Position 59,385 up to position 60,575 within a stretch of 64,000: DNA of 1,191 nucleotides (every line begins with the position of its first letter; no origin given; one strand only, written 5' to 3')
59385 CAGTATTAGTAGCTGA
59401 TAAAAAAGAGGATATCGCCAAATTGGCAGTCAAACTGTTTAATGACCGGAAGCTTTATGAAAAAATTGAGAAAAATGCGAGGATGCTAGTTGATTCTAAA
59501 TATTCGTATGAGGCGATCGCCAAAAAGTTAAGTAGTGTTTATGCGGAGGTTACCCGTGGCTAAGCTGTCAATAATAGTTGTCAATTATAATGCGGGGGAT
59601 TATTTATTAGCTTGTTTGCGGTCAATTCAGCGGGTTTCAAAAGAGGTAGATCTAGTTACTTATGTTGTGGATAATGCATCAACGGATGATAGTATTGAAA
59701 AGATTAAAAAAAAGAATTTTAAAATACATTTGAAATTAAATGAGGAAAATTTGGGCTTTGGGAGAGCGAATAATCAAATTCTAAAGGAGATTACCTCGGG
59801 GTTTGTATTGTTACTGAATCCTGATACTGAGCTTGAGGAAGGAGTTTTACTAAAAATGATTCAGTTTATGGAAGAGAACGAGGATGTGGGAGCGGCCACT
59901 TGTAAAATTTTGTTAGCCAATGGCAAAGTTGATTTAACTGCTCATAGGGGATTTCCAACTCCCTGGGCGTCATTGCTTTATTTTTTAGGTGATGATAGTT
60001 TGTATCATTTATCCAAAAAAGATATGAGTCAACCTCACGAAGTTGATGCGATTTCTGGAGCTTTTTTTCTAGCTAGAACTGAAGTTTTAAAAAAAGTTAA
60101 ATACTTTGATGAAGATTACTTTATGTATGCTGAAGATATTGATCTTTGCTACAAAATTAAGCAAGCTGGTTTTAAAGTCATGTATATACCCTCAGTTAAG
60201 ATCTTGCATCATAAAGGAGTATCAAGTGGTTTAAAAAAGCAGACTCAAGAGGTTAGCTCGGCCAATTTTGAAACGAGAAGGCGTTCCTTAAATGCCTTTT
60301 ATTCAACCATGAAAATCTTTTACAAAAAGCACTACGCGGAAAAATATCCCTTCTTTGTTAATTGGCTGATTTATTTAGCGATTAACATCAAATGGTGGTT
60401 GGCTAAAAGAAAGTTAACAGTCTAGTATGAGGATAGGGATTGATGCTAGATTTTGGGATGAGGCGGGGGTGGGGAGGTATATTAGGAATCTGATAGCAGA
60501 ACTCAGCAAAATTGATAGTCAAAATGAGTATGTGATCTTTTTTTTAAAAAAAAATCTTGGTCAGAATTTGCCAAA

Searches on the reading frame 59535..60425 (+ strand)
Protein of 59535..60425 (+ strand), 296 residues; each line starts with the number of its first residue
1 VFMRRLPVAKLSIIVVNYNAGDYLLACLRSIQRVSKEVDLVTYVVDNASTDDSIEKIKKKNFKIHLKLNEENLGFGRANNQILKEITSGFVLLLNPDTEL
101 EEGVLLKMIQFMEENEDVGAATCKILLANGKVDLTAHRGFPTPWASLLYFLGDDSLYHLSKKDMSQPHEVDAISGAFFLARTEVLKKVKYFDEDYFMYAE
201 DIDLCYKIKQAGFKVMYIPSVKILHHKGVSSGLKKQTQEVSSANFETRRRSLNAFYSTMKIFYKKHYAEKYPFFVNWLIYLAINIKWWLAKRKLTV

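Call 65: search_protein_families(library=pfam, proteins=[window:59535-60425:+], max_evalue=0.001)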
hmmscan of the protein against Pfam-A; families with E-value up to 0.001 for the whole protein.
window:59535-60425:+ (296 aa): 4 families
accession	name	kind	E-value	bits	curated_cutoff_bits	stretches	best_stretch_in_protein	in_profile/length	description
PF00535.33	Glycos_transf_2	-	6.1e-20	72.3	23.3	1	12-187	1-166/168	Glycosyl transferase family 2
PF13641.12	Glyco_tranf_2_3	-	8.5e-20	72.2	27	1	11-228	3-214/230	Glycosyltransferase like family 2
PF13632.12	Glyco_trans_2_3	-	1.1e-10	42.2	27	1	90-235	1-131/198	Glycosyl transferase family group 2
PF13712.12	Glyco_tranf_2_5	-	0.00024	21.3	27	1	153-229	117-193/210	Glycosyltransferase like family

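Call 67: search_protein_families(library=ncbifam, proteins=[window:59535-60425:+], max_evalue=0.00001)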
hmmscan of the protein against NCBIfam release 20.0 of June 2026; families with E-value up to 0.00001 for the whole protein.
window:59535-60425:+ (296 aa): 13 families
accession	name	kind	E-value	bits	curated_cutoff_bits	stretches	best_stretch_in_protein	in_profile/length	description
TIGR03111.1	glyc2_xrt_Gpos1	hypoth_equivalog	6.5e-16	58.1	363.95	1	10-229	50-269/439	TIGR03111 family XrtG-associated glycosyltransferase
TIGR03937.1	PgaC_IcaA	equivalog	1.4e-13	50.6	422.3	1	169-263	196-289/407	poly-beta-1,6-N-acetyl-D-glucosamine synthase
TIGR03965.1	mycofact_glyco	equivalog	2.2e-12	46.6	280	1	10-227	75-282/467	mycofactocin biosynthesis glycosyltransferase MftF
NF041875.1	EPS_EpsD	equivalog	1.9e-11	43.9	370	1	11-228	1-209/325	exopolysaccharide biosynthesis glycosyltransferase EpsD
TIGR01556.1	rhamnosyltran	subfamily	3.6e-11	42.8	200.55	1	30-230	13-205/281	rhamnosyltransferase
NF007482.0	PRK10073.1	equivalog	3.5e-10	39.4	423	1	9-124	6-121/334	glycosyltransferase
NF047683.1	TeichurnBiosyTuaG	equivalog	1.7e-09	37.7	400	1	10-124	7-123/252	teichuronic acid biosynthesis protein TuaG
NF038302.1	EPS_HpsE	equivalog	1.7e-09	37.1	300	1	10-125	2-124/307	hormogonium polysaccharide biosynthesis glycosyltransferase HpsE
NF045692.1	OglycostaseCruG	equivalog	2.2e-09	36.7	600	1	8-226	40-256/386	2'-O-glycosyltransferase CruG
NF038299.1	EPS_HpsN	equivalog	2e-08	33.6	425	1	10-232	2-227/317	hormogonium polysaccharide biosynthesis glycosyltransferase HpsN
TIGR04283.1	glyco_like_mftF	equivalog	5.8e-08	32.6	182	0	11-125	1-111/221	TIGR04283 family arsenosugar biosynthesis glycosyltransferase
TIGR04242.1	nodulat_NodC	equivalog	5.8e-08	32.1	550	1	10-129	49-172/395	chitooligosaccharide synthase NodC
TIGR04440.1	glyco_TIGR04440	domain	2.2e-06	27.6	70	1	10-129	1-123/215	TIGR00180 family glycosyltransferase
